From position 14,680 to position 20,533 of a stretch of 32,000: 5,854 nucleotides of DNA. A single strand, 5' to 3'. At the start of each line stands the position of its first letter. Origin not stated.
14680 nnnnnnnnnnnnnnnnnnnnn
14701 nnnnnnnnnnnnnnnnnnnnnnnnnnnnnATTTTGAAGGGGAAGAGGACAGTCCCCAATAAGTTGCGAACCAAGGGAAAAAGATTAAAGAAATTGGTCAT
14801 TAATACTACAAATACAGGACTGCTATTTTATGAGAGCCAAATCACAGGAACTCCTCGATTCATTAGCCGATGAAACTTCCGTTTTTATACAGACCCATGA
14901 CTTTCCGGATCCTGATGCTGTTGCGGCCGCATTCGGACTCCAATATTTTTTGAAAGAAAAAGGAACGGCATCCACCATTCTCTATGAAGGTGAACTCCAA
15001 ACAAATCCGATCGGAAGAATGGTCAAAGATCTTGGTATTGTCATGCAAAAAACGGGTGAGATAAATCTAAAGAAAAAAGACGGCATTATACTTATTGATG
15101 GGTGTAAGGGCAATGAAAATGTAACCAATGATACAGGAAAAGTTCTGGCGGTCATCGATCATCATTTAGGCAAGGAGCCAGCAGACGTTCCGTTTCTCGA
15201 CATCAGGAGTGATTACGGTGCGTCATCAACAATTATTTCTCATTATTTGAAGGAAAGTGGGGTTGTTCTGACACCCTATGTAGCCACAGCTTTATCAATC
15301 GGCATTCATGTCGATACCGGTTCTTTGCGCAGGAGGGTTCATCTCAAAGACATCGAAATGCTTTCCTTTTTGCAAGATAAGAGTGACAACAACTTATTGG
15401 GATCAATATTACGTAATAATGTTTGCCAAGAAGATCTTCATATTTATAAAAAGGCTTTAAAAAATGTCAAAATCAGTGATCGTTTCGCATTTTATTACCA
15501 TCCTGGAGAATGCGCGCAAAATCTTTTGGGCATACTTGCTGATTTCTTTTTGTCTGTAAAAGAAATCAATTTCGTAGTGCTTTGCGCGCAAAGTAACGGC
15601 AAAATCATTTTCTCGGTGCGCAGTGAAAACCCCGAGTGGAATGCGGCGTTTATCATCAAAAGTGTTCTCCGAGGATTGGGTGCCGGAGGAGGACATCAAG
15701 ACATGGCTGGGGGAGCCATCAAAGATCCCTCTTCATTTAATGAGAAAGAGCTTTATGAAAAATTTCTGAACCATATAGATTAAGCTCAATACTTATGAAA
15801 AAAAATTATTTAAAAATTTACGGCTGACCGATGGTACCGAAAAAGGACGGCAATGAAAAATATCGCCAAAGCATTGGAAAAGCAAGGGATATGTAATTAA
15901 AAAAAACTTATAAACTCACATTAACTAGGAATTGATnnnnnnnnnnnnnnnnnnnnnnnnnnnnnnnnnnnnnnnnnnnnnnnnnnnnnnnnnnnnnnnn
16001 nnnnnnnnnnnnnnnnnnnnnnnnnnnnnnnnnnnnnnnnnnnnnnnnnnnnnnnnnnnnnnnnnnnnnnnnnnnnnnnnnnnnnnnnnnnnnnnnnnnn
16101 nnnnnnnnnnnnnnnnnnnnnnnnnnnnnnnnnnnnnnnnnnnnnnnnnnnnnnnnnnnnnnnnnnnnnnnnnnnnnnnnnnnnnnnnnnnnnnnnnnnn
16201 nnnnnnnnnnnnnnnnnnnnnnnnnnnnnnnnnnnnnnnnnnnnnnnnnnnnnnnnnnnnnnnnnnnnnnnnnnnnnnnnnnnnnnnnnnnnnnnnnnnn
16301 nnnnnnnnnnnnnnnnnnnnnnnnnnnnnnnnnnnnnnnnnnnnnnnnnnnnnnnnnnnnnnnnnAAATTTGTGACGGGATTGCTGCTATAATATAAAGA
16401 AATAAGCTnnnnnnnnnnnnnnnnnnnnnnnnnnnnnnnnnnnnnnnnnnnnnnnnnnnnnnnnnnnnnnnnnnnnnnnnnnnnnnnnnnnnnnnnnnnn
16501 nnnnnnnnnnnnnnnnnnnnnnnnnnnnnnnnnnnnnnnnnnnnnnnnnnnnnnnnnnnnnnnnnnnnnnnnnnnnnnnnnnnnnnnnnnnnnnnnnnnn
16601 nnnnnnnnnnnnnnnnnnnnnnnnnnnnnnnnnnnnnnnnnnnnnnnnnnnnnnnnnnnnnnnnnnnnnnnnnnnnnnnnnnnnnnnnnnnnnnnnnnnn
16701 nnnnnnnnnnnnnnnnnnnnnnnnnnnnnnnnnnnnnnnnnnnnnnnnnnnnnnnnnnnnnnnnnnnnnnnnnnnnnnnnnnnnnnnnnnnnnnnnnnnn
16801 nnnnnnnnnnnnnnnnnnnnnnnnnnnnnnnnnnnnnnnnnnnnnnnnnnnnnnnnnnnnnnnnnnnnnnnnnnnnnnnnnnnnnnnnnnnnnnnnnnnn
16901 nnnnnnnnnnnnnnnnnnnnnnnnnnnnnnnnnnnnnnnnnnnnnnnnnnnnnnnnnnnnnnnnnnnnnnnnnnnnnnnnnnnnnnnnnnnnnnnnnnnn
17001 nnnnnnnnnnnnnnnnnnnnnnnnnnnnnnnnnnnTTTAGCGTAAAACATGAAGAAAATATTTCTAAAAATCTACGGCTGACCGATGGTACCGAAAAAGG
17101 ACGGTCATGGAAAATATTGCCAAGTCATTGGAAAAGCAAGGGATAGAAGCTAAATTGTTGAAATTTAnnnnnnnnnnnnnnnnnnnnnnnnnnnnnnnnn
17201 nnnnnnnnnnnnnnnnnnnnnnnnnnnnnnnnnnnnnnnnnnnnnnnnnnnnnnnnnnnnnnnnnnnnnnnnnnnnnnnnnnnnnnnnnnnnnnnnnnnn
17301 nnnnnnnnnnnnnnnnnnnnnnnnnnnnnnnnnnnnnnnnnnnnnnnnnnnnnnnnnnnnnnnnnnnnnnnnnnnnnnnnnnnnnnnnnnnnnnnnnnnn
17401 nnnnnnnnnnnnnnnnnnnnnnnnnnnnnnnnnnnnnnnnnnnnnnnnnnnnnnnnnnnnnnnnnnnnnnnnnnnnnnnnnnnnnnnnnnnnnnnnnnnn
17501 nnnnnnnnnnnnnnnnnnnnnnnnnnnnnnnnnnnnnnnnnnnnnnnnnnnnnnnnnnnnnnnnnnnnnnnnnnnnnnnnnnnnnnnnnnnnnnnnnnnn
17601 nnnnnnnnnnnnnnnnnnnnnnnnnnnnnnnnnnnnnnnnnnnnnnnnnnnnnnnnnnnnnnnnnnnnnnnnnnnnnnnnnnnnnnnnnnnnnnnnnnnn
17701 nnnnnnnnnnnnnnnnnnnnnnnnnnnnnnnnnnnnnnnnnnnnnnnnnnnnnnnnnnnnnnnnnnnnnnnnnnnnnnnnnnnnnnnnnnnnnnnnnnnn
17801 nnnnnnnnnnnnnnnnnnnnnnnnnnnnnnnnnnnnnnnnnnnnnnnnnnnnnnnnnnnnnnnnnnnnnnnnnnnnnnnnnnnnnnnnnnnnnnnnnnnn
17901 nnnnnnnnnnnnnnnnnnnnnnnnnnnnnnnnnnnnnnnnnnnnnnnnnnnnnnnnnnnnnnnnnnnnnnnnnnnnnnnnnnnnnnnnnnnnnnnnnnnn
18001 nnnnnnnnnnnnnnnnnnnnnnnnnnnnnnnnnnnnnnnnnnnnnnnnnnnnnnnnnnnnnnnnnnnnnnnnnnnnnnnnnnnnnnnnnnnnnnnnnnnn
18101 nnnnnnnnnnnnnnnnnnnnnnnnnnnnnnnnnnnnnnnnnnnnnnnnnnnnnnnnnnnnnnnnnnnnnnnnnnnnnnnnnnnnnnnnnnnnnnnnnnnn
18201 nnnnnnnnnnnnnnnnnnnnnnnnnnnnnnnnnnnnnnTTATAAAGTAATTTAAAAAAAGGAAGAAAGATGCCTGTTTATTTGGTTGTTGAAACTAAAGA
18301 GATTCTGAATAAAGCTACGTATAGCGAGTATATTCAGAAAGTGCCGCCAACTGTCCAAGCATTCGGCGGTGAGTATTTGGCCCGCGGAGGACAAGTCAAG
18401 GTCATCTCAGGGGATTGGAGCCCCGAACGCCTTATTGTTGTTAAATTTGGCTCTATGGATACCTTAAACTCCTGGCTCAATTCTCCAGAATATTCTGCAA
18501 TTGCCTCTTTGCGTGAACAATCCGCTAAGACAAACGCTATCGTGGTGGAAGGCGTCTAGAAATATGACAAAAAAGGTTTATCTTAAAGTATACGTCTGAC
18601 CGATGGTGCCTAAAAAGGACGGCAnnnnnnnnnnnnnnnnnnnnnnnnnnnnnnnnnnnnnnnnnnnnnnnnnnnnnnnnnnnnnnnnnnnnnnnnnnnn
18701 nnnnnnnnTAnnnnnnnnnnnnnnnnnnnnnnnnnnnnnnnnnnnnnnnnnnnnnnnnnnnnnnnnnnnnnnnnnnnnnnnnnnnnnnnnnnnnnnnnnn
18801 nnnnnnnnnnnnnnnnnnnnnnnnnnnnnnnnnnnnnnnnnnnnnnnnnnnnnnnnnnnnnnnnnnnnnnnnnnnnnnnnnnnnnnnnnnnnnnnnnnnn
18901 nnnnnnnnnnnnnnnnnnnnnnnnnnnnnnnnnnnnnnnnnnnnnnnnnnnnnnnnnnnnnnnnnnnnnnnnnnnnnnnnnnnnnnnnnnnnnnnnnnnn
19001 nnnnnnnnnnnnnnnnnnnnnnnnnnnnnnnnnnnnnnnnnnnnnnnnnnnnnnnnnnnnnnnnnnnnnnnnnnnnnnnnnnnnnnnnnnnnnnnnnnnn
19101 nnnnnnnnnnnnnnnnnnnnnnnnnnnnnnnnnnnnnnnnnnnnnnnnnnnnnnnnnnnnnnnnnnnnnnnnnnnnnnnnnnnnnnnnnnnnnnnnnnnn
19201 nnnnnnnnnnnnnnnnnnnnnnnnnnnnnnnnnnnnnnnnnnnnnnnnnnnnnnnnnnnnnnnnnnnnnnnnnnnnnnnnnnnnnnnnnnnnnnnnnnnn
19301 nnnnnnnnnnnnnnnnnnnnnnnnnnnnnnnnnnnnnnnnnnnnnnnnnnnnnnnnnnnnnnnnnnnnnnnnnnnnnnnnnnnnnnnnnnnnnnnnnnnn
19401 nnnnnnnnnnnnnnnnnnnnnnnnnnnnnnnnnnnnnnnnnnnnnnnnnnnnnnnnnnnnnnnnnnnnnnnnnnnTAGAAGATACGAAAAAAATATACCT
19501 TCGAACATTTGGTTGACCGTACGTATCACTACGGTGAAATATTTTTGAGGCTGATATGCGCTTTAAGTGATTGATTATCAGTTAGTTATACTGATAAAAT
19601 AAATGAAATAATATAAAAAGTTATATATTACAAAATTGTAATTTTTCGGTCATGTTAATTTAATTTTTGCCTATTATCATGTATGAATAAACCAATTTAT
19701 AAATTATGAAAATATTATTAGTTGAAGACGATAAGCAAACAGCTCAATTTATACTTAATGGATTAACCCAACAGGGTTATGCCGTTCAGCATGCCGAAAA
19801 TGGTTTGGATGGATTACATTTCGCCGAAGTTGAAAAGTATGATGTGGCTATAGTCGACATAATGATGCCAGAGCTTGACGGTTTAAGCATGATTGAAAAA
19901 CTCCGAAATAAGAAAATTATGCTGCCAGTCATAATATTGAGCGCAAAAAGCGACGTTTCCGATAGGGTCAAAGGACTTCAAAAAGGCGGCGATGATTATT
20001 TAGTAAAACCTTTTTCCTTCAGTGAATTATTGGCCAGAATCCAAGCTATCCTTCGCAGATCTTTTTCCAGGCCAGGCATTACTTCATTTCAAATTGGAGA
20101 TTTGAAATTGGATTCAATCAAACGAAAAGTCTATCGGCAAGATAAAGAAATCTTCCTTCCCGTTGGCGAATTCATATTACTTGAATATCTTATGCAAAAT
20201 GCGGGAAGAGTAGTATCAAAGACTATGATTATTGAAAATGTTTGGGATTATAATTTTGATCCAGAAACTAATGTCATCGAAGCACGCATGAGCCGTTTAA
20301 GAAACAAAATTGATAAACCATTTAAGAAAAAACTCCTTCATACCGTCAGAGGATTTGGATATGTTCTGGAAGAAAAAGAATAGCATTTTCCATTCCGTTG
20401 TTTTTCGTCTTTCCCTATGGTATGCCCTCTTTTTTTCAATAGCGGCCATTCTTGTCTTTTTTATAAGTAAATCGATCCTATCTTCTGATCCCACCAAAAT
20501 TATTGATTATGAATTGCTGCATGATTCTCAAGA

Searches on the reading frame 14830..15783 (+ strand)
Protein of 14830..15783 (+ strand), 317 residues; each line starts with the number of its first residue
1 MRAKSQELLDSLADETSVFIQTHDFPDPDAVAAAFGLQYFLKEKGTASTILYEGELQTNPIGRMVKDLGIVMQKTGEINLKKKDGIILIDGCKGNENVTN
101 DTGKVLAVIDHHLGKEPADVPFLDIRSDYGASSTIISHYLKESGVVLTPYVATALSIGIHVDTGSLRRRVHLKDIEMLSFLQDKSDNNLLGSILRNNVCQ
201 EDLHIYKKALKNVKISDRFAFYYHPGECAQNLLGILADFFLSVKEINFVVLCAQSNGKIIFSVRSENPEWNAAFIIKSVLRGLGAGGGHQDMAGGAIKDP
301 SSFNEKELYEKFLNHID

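Call 26: search_protein_families(library=pfam, proteins=[window:14830-15783:+], max_evalue=0.001)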
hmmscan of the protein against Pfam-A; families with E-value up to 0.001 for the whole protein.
window:14830-15783:+ (317 aa): 2 families
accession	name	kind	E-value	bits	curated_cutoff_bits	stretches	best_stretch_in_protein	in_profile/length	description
PF01368.27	DHH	-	1.4e-09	38.7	28.1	1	18-159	2-125/125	DHH family, N-terminal domain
PF02272.25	DHHA1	-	1.7e-09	38.5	25.9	1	227-306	12-86/102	DHHA1 domain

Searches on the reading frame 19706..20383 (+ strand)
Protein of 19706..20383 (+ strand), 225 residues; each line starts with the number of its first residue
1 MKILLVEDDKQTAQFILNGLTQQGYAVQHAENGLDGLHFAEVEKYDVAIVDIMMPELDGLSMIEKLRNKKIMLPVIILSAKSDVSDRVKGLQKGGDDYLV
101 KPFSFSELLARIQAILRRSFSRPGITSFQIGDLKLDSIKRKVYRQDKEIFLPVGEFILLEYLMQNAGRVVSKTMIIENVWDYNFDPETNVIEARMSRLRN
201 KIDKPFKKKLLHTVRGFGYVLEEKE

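Call 26: search_protein_families(library=pfam, proteins=[window:19706-20383:+], max_evalue=0.001)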
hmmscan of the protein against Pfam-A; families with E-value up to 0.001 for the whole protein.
window:19706-20383:+ (225 aa): 3 families
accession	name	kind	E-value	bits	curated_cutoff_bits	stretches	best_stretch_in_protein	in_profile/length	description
PF00072.30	Response_reg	-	7e-29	100.7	30.2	1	3-113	1-111/111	Response regulator receiver domain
PF00486.34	Trans_reg_C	-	4e-24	84.9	26.2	1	147-221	2-77/77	Transcriptional regulatory protein, C terminal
PF21714.3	KaiA_N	-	0.00084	19.9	27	0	3-86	3-85/125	Circadian clock protein KaiA, N-terminal domain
